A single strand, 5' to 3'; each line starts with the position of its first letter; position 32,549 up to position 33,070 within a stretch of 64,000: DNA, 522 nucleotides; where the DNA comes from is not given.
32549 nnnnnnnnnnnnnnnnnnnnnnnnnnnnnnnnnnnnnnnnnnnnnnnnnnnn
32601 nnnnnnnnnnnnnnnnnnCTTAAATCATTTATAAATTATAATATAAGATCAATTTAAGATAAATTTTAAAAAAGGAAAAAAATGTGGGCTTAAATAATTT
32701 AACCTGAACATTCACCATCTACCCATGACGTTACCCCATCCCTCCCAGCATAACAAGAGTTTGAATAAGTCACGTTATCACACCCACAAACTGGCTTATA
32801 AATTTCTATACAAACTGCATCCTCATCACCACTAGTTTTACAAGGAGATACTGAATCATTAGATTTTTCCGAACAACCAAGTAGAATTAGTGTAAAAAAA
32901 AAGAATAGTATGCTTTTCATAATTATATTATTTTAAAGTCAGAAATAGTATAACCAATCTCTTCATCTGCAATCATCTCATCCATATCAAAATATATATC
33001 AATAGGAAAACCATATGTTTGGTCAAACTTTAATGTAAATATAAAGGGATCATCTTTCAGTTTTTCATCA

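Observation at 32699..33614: Cassette of two Kazal-like cysteine-knot lipoproteins flanking a DUF6174-like lipoprotein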

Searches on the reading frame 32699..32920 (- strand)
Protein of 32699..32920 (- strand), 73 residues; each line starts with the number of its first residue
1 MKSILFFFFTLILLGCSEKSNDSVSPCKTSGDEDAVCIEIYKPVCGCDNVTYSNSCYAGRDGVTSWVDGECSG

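Call 3: search_protein_families(library=pfam, proteins=[window:32699-32920:-], max_evalue=1)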
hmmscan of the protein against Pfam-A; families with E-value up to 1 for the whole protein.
window:32699-32920:- (73 aa): 2 families
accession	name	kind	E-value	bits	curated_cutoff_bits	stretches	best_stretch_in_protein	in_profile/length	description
PF00050.26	Kazal_1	-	1.8e-06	28.3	21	1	30-57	7-29/49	Kazal-type serine protease inhibitor domain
PF07648.20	Kazal_2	-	0.0074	16.8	22.8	1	41-59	11-32/48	Kazal-type serine protease inhibitor domain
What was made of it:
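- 32699..32920 (-): K2: a 73-aa lipoprotein with a single CGC-type Kazal domain (Cys 27, 37, 45, 47, 56, 71). Its predicted P1 residue is Glu39. It is the conserved partner gene downstream of DUF6174. Pfam Kazal_1 28.3 bits (call 3).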

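Call 4: search_protein_families(library=ncbifam, proteins=[window:32699-32920:-], max_evalue=1)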
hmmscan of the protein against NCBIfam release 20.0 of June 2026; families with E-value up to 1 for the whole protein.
window:32699-32920:- (73 aa): 5 families
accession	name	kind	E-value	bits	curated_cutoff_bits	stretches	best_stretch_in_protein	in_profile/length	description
NF041529.1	LvhB7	equivalog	0.0063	16.2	70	1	1-29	1-28/45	T4SS-associated protein LvhB7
TIGR00805.1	oat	subfamily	0.0073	14.4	280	1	29-60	451-483/639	OAT family organic anion transporter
NF009018.0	PRK12355.4-1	equivalog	0.014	13.7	604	1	24-58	64-98/485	conjugal transfer mating pair stabilization protein TraN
NF041428.1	TrsH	subfamily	0.075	13.1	150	1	1-34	1-36/149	TrsH/TraH family protein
NF041425.1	OS_HP2_seleno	subfamily_domain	0.16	12.3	100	1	35-63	30-58/98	OS_HP2 family (seleno)protein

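Call 8: find_homologous_proteins(query=window:32699-32920:-)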
Query window:32699-32920:- (73 aa): 31 proteins with E <= 0.001 among 31 candidates.
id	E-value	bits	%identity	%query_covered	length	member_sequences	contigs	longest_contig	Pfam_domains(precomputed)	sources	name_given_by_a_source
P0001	4.5e-42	159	97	100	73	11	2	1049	PF00050.27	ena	-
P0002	4.3e-25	105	66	100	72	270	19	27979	PF00050.27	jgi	-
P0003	5.5e-25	104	68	100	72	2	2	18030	PF00050.27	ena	-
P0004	5.9e-25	104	66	100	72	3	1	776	PF00050.27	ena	-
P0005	1.3e-24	103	66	100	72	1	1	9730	PF00050.27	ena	-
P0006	1.4e-24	103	65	100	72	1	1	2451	PF00050.27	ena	-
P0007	5.4e-24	101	65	100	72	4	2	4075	PF00050.27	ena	-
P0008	3.7e-23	99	64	100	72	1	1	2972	PF00050.27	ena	-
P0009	4.3e-23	98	64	97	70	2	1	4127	PF00050.27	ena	-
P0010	8.5e-23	97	64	100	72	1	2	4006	PF00050.27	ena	-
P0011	1.5e-22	97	62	100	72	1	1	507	PF00050.27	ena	-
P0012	3.1e-22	96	62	100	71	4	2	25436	PF00050.27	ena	-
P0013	8.0e-22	94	62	100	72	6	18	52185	PF00050.27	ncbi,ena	-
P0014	1.1e-21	94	62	100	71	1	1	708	PF00050.27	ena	-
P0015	2.1e-21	93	62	100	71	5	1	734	-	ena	-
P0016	2.4e-21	93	59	100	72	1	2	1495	PF00050.27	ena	-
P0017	3.0e-21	93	61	100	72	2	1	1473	PF00050.27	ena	-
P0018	4.5e-21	92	62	100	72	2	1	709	PF00050.27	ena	-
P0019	7.8e-21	91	58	100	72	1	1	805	PF00050.27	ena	-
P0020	9.1e-21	91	58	100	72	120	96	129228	PF00050.27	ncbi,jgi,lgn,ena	-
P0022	4.4e-20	89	58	100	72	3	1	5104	PF00050.27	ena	-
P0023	8.5e-20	88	56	100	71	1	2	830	PF00050.27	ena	-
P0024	1.2e-19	87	56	100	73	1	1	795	PF00050.27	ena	-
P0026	1.5e-18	84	55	97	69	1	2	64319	PF00050.27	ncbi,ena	-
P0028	5.0e-18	82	54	97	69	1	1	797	PF00050.27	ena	-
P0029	2.2e-16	77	54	93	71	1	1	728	PF00050.27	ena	-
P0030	4.3e-16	76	55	95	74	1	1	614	PF00050.27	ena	-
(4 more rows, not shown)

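Call 14: find_encoding_contigs(protein=P0020, flank=6000, max_places=4)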
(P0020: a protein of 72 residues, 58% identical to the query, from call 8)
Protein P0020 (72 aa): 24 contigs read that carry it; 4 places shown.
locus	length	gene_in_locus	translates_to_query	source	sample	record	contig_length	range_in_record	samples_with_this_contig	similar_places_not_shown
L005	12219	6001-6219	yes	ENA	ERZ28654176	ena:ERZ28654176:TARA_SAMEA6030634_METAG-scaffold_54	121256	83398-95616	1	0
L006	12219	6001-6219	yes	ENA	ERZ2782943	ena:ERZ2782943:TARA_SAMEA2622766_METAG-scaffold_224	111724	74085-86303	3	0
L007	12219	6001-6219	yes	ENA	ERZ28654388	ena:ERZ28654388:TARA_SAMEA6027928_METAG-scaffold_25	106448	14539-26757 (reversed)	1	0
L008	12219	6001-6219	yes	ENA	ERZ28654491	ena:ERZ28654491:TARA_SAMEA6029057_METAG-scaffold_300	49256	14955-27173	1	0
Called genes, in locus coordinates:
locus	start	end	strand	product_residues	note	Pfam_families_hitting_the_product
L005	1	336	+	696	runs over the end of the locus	PF13623:SurA_N_2, PF13624:SurA_N_3 (weak), PF13145:Rotamase_2 (faint), PF00639:Rotamase, PF13616:Rotamase_3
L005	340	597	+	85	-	PF04359:DUF493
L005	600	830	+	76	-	PF01329:Pterin_4a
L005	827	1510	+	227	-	PF00590:TP_methylase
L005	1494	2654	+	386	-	PF13387:Lnb_N, PF25221:5TMH_Lnb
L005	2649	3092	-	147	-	PF21982:RecX_HTH1, PF02631:RecX_HTH2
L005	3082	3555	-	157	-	PF14317:YcxB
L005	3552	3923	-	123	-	PF16022:DUF4783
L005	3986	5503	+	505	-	PF01676:Metalloenzyme, PF06415:iPGM_N, PF01663:Phosphodiest (weak)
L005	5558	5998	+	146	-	PF19671:DUF6174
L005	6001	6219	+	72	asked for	PF00050:Kazal_1 (weak)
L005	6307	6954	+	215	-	-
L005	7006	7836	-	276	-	-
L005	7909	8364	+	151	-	PF27546:MICAH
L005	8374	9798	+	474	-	PF00884:Sulfatase, PF01663:Phosphodiest, PF16347:SGSH_C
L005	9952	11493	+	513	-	PF00512:HisKA, PF02518:HATPase_c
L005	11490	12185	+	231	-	PF00072:Response_reg, PF00486:Trans_reg_C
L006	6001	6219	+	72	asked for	PF00050:Kazal_1 (weak)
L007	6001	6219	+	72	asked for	PF00050:Kazal_1 (weak)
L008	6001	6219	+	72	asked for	PF00050:Kazal_1 (weak)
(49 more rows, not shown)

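Call 17: search_solved_structures(query=window:32699-32920:-, max_evalue=10, show_alignments=3)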
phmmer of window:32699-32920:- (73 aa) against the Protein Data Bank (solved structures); distinct sequences matched with E-value up to 10: 67 (the best 60 are shown).
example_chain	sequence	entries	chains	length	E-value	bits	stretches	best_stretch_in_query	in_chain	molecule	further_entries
1yu6_C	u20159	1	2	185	3.9e-09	39.6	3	31-58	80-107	Ovomucoid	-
2kmo_A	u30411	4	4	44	2.5e-06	30.7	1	36-71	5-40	Leech-derived tryptase inhibitor C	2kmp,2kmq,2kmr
1an1_I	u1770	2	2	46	2.8e-06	30.5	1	36-71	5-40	TRYPTASE INHIBITOR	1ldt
1tbq_R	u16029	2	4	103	6.2e-06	29.5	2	25-58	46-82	RHODNIIN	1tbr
2m5x_A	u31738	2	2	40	1.5e-05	28.2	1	33-71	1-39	Silk protease inhibitor 2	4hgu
3qtl_D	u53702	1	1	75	1.7e-05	28.1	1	36-64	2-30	Kazal-type serine protease inhibitor SPI-1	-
1tgs_I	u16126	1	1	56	3.6e-05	27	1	30-58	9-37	PANCREATIC SECRETORY TRYPSIN INHIBITOR (KAZAL TYPE)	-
8s9p_A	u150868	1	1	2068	3.8e-05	26.9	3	40-64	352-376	Agrin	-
3pis_D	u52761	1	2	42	0.0005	23.4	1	37-65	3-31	Kazal-type serine protease inhibitor SPI-1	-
1sge_I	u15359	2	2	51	0.00052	23.3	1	35-57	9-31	Ovomucoid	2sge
1ovo_A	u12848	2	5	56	0.00055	23.3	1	35-57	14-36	OVOMUCOID THIRD DOMAIN | OVOMUCOID THIRD DOMAIN CLEAVED RDI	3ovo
1y1c_A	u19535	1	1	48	0.00065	23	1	32-57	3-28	Elastase inhibitor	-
1pce_A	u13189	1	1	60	0.00069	23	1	31-57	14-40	PEC-60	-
2sgq_I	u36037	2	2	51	0.0013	22.1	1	35-57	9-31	Ovomucoid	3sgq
1sgd_I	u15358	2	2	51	0.0015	21.9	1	35-57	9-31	Ovomucoid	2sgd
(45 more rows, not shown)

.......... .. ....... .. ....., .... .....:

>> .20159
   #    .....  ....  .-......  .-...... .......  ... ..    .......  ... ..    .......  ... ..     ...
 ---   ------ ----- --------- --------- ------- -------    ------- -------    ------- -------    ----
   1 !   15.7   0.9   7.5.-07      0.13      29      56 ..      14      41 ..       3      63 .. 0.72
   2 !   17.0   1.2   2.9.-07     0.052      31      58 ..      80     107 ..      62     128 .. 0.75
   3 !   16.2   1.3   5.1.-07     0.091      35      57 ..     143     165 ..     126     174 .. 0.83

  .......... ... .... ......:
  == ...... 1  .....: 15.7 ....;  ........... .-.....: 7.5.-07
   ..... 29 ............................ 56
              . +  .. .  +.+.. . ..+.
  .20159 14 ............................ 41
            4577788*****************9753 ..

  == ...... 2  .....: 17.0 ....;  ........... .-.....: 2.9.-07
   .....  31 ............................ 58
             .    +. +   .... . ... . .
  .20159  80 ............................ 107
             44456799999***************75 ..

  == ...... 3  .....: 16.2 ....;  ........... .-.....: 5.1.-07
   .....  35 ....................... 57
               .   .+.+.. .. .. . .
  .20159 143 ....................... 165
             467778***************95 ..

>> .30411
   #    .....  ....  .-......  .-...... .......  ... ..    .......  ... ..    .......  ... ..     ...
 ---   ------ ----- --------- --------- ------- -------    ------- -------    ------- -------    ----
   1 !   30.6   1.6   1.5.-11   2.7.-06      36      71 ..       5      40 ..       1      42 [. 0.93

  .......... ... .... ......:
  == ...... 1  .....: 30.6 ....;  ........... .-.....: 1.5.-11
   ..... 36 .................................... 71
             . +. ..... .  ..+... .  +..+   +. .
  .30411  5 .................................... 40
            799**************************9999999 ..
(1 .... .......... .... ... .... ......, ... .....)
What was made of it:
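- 32699..32920 (-): Ovomucoid E = 3.9e-9, and LDTI E = 2.5e-6 over residues 36-71 (call 17).
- On Kazal domain (Pfam PF00050 Kazal_1 / MEROPS I1): Rhodniin, PSTI, CrSPI-1 and agrin also match (call 17).
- On Non-classical Kazal group I / group II: Aligned with LDTI, Cys29 of LDTI falls opposite Arg60 of K2 (call 17).
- Closest known: Classical Kazal inhibitors. Same: Significant sequence matches (calls 3, 17).
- Closest known: Non-classical Kazal inhibitors. Same: The C4-to-C6 spacing is short, and K2 aligns with LDTI end to end over C2..C6 (call 17).
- Kazal membership: Pfam above the gathering score (call 3). phmmer matches to solved inhibitors include ovomucoid at 3.9e-9, LDTI at 2.5e-6 across C2..C6, rhodniin, and CrSPI-1 (3qtl) at 1.7e-5 (call 17).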

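Call 41: find_encoding_contigs(protein=P0012, flank=4000, max_places=2)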
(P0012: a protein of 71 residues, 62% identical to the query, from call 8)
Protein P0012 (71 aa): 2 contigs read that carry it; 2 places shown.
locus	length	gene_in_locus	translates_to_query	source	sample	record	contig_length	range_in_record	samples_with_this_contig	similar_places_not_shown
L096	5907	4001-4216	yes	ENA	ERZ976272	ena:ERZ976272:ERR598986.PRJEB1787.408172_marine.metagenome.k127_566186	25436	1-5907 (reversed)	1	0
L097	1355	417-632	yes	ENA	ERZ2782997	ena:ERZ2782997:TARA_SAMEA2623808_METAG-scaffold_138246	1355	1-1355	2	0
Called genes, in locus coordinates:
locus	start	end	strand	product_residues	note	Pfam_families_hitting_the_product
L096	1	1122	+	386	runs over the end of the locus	PF13387:Lnb_N, PF25221:5TMH_Lnb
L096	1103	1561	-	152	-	PF21982:RecX_HTH1, PF02631:RecX_HTH2, PF21981:RecX_HTH3 (weak)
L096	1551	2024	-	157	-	PF14317:YcxB (weak)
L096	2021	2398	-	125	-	PF16022:DUF4783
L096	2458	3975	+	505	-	PF01676:Metalloenzyme, PF06415:iPGM_N, PF01663:Phosphodiest (weak)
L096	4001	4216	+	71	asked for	PF00050:Kazal_1 (weak)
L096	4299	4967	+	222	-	-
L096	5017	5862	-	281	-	PF01027:Bax1-I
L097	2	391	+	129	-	?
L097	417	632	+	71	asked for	PF00050:Kazal_1 (weak)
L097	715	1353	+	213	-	?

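Call 50: search_protein_representatives(alignment_id=A1)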
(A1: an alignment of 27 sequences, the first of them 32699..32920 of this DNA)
Query: 27 sequences, 72 profile positions. Proteins with E-value up to 0.001 (for the whole library): 10842; up to 1e-10: 3209; up to 1e-30: 320. The best 150 are listed.
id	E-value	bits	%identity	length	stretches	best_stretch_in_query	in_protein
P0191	1.4e-158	531.3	-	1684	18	27-72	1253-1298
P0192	1.4e-140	473.6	-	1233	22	30-72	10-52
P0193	3.0e-132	446.9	-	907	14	36-70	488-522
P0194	1.2e-101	348.9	-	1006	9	26-70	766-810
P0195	2.1e-100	344.9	-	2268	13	26-71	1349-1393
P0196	3.9e-92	318.4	-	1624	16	34-70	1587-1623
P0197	2.9e-86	299.6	-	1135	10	16-71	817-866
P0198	1.2e-84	294.5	-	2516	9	23-70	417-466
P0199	2.1e-81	284.1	-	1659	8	30-72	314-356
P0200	4.8e-81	282.9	-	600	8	16-71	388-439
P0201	5.1e-79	276.4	-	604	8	30-71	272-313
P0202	6.9e-77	269.6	-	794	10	24-71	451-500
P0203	1.3e-76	268.8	-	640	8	30-72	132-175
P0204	7.4e-74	259.9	-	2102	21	24-71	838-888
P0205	4.3e-73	257.4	-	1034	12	33-71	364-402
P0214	3.3e-66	235.4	-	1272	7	23-70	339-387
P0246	2.1e-50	184.7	-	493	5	1-71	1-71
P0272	8.8e-45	166.7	-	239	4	1-71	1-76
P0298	6.1e-42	157.6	-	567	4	1-71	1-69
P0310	8.8e-41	153.9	-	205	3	4-71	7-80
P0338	1.4e-38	146.8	-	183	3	5-70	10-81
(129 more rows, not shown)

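Call 53: list_cluster_members(proteins=[P0191, P0193, P0194, P0195, P0214, P0246, P0272, P0298, P0310, P0338])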
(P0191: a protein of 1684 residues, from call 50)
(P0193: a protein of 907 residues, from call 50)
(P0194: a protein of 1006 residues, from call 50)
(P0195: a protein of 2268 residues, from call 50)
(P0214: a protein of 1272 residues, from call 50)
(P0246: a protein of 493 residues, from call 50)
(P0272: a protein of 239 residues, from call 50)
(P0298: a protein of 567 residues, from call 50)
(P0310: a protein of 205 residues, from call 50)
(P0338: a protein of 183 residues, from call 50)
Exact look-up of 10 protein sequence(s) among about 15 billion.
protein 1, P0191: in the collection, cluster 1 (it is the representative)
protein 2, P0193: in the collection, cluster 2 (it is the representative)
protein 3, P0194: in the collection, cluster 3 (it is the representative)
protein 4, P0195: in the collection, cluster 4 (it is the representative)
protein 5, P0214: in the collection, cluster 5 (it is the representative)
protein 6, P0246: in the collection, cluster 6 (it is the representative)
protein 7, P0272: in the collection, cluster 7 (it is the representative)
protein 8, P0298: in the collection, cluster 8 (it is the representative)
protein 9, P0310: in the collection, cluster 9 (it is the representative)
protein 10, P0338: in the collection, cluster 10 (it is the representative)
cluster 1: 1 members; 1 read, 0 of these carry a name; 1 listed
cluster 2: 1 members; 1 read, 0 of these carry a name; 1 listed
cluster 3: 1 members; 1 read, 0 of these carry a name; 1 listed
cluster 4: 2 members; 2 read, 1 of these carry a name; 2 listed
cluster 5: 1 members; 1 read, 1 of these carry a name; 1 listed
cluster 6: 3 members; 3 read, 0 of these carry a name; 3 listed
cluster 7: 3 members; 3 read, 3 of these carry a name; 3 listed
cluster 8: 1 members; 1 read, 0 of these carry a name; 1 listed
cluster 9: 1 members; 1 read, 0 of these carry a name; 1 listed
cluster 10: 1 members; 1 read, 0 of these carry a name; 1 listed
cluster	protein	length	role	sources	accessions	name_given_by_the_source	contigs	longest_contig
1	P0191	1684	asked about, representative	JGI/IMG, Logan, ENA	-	-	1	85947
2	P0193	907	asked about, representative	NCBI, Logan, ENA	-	-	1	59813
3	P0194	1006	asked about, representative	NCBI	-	-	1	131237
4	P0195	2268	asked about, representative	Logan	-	-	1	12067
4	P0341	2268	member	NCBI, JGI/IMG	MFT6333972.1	MAG: hypothetical protein ACJATI_000704 [Halioglobus sp.] | hypothetical protein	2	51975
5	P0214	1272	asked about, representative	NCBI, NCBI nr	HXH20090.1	MAG TPA: PKD domain-containing protein, partial [Chitinophagales bacterium] | PKD domain-containing protein [Chitinophagales bacterium]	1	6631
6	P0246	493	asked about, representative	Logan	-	-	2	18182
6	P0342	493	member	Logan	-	-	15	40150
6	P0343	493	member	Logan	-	-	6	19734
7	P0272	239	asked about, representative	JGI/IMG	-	hypothetical protein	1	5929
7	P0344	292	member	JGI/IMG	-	hypothetical protein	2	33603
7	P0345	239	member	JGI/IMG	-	hypothetical protein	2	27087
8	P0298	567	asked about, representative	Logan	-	-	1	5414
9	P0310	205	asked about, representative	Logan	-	-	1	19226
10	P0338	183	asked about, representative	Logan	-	-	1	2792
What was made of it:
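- Kazal-like modules are promiscuous in bacterial multidomain proteins (calls 50, 53), which weakens the fusion argument. Kazal-like repeats are fused to many other domains in bacteria (calls 50, 53).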

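Call 59: find_related_loci(query=A1, collection=metagenome_contigs, flank=4000)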
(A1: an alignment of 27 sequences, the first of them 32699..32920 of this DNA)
Query A1 (73 aa) in metagenome_contigs; peptide patterns used: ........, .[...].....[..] (x = any residue, [..] = any of these).
599 stretches matched a pattern (row limit reached: there are more); 550 encode a relative of the query (tblastn E <= 1e-3); the best 80 are kept; 80 distinct loci.
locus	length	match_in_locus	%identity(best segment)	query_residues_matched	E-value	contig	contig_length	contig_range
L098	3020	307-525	100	1-73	1e-45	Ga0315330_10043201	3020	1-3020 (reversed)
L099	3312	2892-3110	100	1-73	1e-45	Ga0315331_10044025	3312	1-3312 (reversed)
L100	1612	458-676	99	1-73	1e-45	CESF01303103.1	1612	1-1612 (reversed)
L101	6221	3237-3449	66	1-73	1e-27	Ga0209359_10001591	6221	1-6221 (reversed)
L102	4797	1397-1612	62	1-73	2e-26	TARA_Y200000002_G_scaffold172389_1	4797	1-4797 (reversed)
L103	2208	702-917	61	1-73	5e-26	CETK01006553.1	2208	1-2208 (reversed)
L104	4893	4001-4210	59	1-73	4e-25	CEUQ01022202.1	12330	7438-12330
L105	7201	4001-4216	59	1-73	3e-25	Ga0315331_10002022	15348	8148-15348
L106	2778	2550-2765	59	1-73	5e-25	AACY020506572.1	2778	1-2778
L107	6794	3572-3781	59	1-73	1e-24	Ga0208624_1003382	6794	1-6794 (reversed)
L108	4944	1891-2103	58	1-73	2e-24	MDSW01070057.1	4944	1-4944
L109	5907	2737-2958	55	1-73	2e-24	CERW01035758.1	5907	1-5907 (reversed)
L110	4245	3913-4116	56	1-71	3e-22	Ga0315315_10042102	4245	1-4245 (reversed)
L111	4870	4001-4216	49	1-73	5e-22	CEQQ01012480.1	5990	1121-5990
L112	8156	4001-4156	73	22-73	6e-21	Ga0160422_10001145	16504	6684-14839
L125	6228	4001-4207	49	1-71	3e-18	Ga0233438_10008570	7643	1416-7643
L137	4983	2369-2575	48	1-71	2e-17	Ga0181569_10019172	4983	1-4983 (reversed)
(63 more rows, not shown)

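Call 68: search_protein_families(library=padloc, proteins=[window:32699-32920:-], max_evalue=0.1)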
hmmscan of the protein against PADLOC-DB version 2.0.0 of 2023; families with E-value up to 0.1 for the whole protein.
window:32699-32920:- (73 aa): 0 families

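Call 74: search_protein_families(library=pfam, proteins=[L137:2664-3191:+, L125:3542-3949:+], max_evalue=0.01)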
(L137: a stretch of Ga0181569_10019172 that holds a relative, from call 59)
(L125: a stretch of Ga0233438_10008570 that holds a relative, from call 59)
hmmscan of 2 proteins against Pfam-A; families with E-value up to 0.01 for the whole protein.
L137:2664-3191:+ (176 aa): 1 family
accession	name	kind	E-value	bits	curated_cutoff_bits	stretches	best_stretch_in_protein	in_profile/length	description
PF12680.13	SnoaL_2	-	4.5e-05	24.4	27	1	57-160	3-102/102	SnoaL-like domain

L125:3542-3949:+ (136 aa): 1 family
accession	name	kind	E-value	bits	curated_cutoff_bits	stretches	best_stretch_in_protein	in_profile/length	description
PF11196.13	DUF2834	-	1.9e-20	73.3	22.9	1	36-131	1-92/96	Protein of unknown function DUF2834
